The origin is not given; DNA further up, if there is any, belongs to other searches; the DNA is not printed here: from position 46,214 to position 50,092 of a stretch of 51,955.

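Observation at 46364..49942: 1192-aa lipoprotein fusing adhesin-like modules to a C-terminal CX5R phosphatase domain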

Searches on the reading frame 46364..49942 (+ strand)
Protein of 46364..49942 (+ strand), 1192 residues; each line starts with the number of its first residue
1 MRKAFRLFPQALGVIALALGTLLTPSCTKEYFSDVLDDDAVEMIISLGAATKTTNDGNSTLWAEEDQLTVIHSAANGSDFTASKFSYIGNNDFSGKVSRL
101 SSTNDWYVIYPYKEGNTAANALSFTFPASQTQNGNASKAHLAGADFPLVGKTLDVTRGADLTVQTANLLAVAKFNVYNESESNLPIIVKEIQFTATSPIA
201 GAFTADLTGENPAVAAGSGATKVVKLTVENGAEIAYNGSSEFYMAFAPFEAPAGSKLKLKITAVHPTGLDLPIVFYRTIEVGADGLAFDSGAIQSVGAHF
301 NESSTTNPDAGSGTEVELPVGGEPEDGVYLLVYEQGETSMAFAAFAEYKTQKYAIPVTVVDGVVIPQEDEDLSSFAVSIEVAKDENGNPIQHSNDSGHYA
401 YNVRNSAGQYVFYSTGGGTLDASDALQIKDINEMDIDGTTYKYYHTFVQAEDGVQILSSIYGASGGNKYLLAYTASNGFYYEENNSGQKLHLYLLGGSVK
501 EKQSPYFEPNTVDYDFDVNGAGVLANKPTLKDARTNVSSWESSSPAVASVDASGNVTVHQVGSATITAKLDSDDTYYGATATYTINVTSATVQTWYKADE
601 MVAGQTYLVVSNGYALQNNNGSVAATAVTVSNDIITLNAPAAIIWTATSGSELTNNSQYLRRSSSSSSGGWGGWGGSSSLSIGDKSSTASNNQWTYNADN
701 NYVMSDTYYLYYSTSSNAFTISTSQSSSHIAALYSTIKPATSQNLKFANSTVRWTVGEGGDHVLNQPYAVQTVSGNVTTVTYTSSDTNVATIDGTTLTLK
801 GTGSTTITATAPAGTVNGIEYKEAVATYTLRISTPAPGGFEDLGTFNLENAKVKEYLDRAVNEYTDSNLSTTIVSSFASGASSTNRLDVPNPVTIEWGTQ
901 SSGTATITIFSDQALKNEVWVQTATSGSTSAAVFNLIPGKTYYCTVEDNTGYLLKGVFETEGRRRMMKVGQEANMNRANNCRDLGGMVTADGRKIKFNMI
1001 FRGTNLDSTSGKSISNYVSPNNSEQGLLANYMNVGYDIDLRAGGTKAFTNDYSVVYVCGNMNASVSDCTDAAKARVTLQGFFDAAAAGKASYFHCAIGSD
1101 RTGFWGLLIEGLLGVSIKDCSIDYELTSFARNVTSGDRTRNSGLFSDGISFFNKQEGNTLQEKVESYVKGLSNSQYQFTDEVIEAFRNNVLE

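Call 3: search_protein_families(library=pfam, proteins=[window:46364-49942:+], max_evalue=0.1)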
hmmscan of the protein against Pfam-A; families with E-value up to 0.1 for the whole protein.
window:46364-49942:+ (1192 aa): 2 families
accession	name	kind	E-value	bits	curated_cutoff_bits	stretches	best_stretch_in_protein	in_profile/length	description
PF13350.11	Y_phosphatase3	-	3.4e-18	66.9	22.2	1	975-1189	3-237/240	Tyrosine phosphatase family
PF02368.24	Big_2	-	9.7e-06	25.9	22.8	2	531-569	29-67/79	Bacterial Ig-like domain (group 2)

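Call 4: search_protein_families(library=ncbifam, proteins=[window:46364-49942:+], max_evalue=0.1)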
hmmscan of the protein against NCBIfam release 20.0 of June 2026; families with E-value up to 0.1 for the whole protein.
window:46364-49942:+ (1192 aa): 0 families

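Call 9: search_solved_structures(query=window:46364-49942:+, max_evalue=0.01, show_alignments=3)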
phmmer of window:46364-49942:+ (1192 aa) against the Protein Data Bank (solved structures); distinct sequences matched with E-value up to 0.01: 1.
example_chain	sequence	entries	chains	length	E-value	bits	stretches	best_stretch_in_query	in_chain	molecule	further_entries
1e5u_I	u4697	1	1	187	0.0028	19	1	537-589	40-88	INTIMIN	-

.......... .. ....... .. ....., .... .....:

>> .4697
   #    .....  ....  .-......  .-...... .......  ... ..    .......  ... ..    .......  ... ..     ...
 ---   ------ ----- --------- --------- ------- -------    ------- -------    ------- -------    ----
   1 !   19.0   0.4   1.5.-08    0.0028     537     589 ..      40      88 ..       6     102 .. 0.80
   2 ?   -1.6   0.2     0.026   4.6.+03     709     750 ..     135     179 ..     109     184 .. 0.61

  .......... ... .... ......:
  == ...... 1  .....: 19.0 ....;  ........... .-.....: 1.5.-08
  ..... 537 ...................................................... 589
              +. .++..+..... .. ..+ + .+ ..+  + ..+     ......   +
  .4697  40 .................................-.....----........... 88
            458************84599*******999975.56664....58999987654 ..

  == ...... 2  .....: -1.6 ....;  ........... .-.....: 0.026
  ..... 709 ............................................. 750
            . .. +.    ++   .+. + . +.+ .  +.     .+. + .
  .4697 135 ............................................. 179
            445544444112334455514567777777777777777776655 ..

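Call 12: find_homologous_proteins(query=window:46364-49942:+, max_evalue=0.001)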
Query window:46364-49942:+ (1192 aa): 115 proteins with E <= 0.001 among 8000 candidates.
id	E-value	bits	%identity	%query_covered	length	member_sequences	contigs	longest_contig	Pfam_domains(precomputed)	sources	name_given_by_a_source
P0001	0.0e+0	2581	98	100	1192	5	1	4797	PF13350.12,PF02368.25,PF26918.1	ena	-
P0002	0.0e+0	1588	64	100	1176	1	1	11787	PF13350.12,PF26182.1,PF26918.1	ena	-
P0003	0.0e+0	1586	64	100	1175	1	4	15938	PF13350.12,PF26918.1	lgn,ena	-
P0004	0.0e+0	1570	63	100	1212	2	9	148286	PF13350.12,PF02368.25,PF26918.1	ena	-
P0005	0.0e+0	1557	63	99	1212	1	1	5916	PF13350.12,PF02368.25,PF26918.1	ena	-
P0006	0.0e+0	1535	61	100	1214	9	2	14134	PF13350.12,PF02368.25,PF26918.1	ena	-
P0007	0.0e+0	1507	62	99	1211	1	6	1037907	PF13350.12,PF26182.1,PF02368.25,PF26918.1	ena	-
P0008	0.0e+0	1504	62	99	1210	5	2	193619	PF13350.12,PF26182.1,PF02368.25,PF26918.1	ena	-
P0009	0.0e+0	1482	60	100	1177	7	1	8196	PF13350.12,PF26182.1,PF02368.25,PF26918.1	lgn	-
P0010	0.0e+0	1453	59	100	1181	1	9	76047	PF13350.12,PF26182.1,PF02368.25,PF26918.1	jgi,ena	jgi:hypothetical protein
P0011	0.0e+0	1436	58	100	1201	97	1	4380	PF13350.12,PF02368.25,PF26918.1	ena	-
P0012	0.0e+0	1429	59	100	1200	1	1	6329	PF13350.12,PF02368.25,PF26918.1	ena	-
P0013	0.0e+0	1426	59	99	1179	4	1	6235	PF13350.12,PF26182.1,PF02368.25,PF26918.1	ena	-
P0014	0.0e+0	1423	59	100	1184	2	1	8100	PF13350.12,PF26182.1,PF02368.25,PF26918.1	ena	-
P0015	0.0e+0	1418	58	100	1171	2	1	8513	PF13350.12,PF26182.1,PF02368.25,PF26918.1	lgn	-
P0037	0.0e+0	1292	54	99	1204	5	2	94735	PF13350.12,PF02368.25,PF26918.1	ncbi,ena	-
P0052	0.0e+0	1242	54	100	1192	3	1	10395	PF13350.12,PF02368.25,PF26918.1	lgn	-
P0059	0.0e+0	1216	51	100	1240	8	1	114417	PF13350.12,PF26182.1,PF02368.25,PF26918.1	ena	-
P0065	0.0e+0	1192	52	100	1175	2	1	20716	PF13350.12,PF02368.25,PF26918.1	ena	-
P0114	4.1e-159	550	32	61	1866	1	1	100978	PF13350.12,PF26918.1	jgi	jgi:hypothetical protein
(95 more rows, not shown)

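Call 15: find_encoding_contigs(protein=P0007, flank=10000, max_places=3)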
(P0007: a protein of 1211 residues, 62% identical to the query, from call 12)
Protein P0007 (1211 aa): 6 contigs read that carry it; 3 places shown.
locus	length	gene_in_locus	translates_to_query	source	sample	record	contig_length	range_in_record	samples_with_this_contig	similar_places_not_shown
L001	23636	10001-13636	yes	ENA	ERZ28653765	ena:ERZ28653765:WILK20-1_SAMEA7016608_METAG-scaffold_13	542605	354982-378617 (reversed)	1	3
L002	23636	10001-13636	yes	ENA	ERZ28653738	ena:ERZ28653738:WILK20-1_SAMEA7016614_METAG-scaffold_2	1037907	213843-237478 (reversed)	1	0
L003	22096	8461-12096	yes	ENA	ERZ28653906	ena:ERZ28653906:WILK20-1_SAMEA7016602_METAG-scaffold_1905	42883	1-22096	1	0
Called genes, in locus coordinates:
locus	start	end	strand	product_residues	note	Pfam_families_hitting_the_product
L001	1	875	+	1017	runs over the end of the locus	PF25275:Golvesin_C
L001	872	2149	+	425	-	PF03313:SDH_alpha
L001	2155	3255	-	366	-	PF00245:Alk_phosphatase, PF01676:Metalloenzyme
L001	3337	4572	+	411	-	PF13620:CarboxypepD_reg (weak), PF13715:CarbopepD_reg_2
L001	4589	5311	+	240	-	PF00590:TP_methylase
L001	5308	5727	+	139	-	PF02152:FolB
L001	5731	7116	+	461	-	PF00919:UPF0004, PF04055:Radical_SAM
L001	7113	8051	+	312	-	PF23023:Anti-Pycsar_Apyc1, PF00753:Lactamase_B, PF12706:Lactamase_B_2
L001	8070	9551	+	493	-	PF14134:DUF4301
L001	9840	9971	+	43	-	-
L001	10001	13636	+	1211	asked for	PF02368:Big_2, PF26182:Ig_NUP210_5th (faint), PF26918:Ig_Eae (weak), PF13350:Y_phosphatase3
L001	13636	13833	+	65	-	-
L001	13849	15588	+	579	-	PF21764:Invasin_D4 (faint), PF13927:Ig_3 (faint), PF02368:Big_2, PF22359:Big-like (faint), PF26182:Ig_NUP210_5th (faint), PF02368:Big_2, PF26918:Ig_Eae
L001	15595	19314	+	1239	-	PF02368:Big_2 (faint), PF26918:Ig_Eae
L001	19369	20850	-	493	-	PF08903:DUF1846, PF20921:DUF1846_C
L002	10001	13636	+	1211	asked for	PF02368:Big_2, PF26182:Ig_NUP210_5th (faint), PF26918:Ig_Eae (weak), PF13350:Y_phosphatase3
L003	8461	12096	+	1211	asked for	PF02368:Big_2, PF26182:Ig_NUP210_5th (faint), PF26918:Ig_Eae (weak), PF13350:Y_phosphatase3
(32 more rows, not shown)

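Call 16: find_related_loci(query=window:46364-49942:+, collection=genome_contigs, flank=10000)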
Query window:46364-49942:+ (1192 aa) in genome_contigs; peptide patterns used: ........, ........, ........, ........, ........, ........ (x = any residue, [..] = any of these).
255 stretches matched a pattern; 2 encode a relative of the query (tblastn E <= 1e-3); 2 distinct loci.
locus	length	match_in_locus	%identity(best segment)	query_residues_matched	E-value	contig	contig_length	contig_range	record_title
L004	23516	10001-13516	55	27-1192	0e+0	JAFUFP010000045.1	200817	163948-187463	MAG: Bacteroidales bacterium isolate RGIG4450 Roe_deer_Omasum-4__c3931, whole genome shotgun sequence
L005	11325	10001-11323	55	5-449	5e-146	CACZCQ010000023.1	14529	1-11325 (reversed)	MAG: uncultured Bacteroidia bacterium isolate RUG12500 genome assembly, contig: RUG12500_asm_23, whole genome shotgun se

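Call 26: find_encoding_contigs(protein=P0004, flank=10000, max_places=2)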
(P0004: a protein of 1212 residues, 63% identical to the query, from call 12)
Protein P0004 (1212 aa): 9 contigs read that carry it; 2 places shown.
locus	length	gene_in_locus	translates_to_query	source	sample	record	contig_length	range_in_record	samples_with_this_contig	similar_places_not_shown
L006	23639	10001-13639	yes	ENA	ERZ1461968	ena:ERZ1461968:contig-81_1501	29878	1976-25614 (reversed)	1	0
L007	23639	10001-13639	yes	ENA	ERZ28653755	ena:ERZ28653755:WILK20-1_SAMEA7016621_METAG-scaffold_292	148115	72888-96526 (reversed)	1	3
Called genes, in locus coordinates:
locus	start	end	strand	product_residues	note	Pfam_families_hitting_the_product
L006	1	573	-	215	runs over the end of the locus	PF05708:Peptidase_C92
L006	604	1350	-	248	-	PF01643:Acyl-ACP_TE, PF13279:4HBT_2 (faint), PF20791:Acyl-ACP_TE_C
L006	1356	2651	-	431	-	PF01547:SBP_bac_1, PF13416:SBP_bac_8, PF13343:SBP_bac_6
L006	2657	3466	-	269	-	PF00528:BPD_transp_1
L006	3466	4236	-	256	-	PF00528:BPD_transp_1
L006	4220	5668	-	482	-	PF00005:ABC_tran, PF13304:AAA_21 (faint), PF08402:TOBE_2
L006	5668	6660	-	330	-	-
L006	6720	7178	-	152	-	PF07715:Plug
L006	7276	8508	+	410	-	PF03616:Glt_symporter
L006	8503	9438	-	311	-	PF00892:EamA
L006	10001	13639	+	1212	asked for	PF02368:Big_2 (weak), PF26918:Ig_Eae (weak), PF13350:Y_phosphatase3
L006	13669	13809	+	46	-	-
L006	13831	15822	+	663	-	PF22359:Big-like (faint), PF02368:Big_2, PF02368:Big_2, PF26918:Ig_Eae (weak), PF02368:Big_2, PF26918:Ig_Eae (weak), PF02368:Big_2, PF26918:Ig_Eae, +4 more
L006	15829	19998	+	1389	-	PF26182:Ig_NUP210_5th (faint), PF26918:Ig_Eae (weak), PF02368:Big_2 (weak), PF26918:Ig_Eae, PF02368:Big_2, PF26918:Ig_Eae (weak)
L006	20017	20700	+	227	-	PF06977:SdiA-regulated (faint), PF13449:Phytase-like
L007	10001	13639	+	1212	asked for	PF02368:Big_2 (weak), PF26918:Ig_Eae (weak), PF13350:Y_phosphatase3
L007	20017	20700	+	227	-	PF06977:SdiA-regulated (faint), PF13449:Phytase-like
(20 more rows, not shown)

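Call 38: find_encoding_contigs(protein=P0059, flank=10000, max_places=1)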
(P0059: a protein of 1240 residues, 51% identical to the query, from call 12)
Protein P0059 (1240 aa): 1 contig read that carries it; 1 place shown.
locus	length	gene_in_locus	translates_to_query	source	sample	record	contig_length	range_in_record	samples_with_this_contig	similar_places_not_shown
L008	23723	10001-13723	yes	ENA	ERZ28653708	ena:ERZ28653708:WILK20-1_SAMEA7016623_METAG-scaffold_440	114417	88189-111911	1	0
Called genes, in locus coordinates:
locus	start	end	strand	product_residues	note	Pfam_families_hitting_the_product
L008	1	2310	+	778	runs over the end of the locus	PF13519:VWA_2 (faint)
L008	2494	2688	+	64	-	-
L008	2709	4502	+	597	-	-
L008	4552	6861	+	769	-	PF00092:VWA (faint), PF13519:VWA_2 (faint)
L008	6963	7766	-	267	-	PF00589:Phage_integrase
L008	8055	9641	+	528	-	PF00149:Metallophos, PF09587:PGA_cap, PF02872:5_nucleotid_C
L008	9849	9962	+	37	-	-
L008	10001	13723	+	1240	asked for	PF02368:Big_2, PF26182:Ig_NUP210_5th (faint), PF26918:Ig_Eae, PF13350:Y_phosphatase3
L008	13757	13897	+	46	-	-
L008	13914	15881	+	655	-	PF02368:Big_2, PF26918:Ig_Eae (weak), PF02368:Big_2, PF22359:Big-like, PF26918:Ig_Eae (weak), PF02368:Big_2, PF26918:Ig_Eae (weak), PF02368:Big_2, +3 more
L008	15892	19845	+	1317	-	PF02368:Big_2 (faint), PF26918:Ig_Eae (weak)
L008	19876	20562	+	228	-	PF06977:SdiA-regulated, PF13449:Phytase-like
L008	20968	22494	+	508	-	PF16217:M64_N, PF09471:Peptidase_M64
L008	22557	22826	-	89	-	PF10387:DUF2442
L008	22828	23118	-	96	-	PF13711:DUF4160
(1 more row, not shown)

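Call 69: find_encoding_contigs(protein=P0114, flank=10000, max_places=1)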
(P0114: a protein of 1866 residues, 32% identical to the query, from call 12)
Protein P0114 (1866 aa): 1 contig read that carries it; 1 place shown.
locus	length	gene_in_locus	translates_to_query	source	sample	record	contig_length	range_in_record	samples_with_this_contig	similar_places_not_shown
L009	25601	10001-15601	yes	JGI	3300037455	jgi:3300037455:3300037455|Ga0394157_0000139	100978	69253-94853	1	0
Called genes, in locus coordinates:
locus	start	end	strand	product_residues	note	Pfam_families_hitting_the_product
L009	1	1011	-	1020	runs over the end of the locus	PF13620:CarboxypepD_reg, PF13715:CarbopepD_reg_2, PF07715:Plug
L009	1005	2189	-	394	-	PF00009:GTP_EFTU (faint), PF13167:GTP-bdg_N, PF16360:GTP-bdg_M, PF03193:RsgA_GTPase (faint), PF01926:MMR_HSR1, PF02421:FeoB_N (faint)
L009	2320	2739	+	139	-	PF02130:YbeY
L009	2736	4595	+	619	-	PF01134:GIDA, PF12831:FAD_oxidored (weak), PF21680:GIDA_C_1st, PF13932:SAM_GIDA_C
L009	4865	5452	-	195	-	PF01330:RuvA_N, PF14520:HHH_5, PF07499:RuvA_C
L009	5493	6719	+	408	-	PF00155:Aminotran_1_2 (weak), PF00266:Aminotran_5, PF01041:DegT_DnrJ_EryC1 (weak)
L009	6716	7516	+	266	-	PF02657:SufE, PF01883:FeS_assembly_P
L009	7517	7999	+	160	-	PF01288:HPPK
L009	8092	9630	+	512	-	PF28494:GlyRS_ins_1, PF00587:tRNA-synt_2b, PF03129:HGTP_anticodon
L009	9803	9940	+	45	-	-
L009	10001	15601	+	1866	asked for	PF26918:Ig_Eae (faint), PF13350:Y_phosphatase3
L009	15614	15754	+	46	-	-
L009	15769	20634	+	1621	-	PF02368:Big_2 (faint), PF26918:Ig_Eae (weak)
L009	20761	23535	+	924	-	PF13620:CarboxypepD_reg, PF13715:CarbopepD_reg_2, PF07715:Plug, PF00593:TonB_dep_Rec_b-barrel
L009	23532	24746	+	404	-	PF16215:DUF4876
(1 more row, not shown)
